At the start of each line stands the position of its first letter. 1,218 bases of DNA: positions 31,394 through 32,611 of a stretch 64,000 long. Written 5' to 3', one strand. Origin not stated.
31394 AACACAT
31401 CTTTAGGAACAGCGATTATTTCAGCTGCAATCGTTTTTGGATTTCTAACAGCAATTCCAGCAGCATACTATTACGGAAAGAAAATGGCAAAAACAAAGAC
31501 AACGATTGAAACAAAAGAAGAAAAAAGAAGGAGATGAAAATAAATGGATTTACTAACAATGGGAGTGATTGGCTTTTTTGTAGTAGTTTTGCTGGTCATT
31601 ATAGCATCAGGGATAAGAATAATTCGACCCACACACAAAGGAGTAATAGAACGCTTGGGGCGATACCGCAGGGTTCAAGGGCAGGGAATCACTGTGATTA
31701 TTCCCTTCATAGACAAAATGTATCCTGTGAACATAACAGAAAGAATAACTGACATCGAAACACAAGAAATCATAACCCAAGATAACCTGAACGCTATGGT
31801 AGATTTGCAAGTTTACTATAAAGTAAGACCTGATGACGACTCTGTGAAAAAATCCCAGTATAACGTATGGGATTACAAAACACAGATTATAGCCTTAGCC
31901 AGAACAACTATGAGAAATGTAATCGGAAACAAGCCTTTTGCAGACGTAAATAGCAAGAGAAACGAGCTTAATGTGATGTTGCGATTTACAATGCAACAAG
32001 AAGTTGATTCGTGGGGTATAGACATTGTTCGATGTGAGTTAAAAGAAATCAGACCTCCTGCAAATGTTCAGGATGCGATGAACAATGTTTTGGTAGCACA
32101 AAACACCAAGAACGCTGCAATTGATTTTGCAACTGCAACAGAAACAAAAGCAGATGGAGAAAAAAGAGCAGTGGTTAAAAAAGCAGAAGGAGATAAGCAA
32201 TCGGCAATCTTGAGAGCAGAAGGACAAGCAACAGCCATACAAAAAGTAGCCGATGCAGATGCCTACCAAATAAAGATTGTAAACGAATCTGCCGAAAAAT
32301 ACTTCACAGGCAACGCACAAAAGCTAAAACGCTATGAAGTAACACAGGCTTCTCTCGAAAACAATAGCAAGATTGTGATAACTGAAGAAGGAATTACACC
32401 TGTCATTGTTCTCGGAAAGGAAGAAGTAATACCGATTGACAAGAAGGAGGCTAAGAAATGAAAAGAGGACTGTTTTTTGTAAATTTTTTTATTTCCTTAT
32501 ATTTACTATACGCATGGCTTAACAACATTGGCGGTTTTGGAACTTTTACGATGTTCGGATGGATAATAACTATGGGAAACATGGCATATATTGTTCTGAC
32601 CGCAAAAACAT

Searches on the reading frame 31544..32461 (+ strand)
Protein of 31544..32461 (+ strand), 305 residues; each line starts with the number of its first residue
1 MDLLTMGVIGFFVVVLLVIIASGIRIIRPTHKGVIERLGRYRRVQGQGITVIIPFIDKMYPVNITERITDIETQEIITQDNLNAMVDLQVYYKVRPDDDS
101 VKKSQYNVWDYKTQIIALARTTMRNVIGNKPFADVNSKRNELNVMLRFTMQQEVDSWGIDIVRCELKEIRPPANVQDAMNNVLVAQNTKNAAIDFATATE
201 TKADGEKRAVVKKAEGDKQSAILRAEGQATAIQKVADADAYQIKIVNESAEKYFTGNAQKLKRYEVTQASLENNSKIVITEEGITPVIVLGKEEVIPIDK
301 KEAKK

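Call 16: search_protein_families(library=pfam, proteins=[window:31544-32461:+], max_evalue=0.01)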
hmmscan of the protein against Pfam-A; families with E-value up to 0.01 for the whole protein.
window:31544-32461:+ (305 aa): 2 families
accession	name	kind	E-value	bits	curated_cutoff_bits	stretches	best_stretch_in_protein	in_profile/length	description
PF01145.31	Band_7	-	1.2e-34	120.3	23.6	1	26-198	2-174/176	SPFH domain / Band 7 family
PF13421.11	Band_7_1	-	0.0022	18.1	24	1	116-181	138-205/211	SPFH domain-Band 7 family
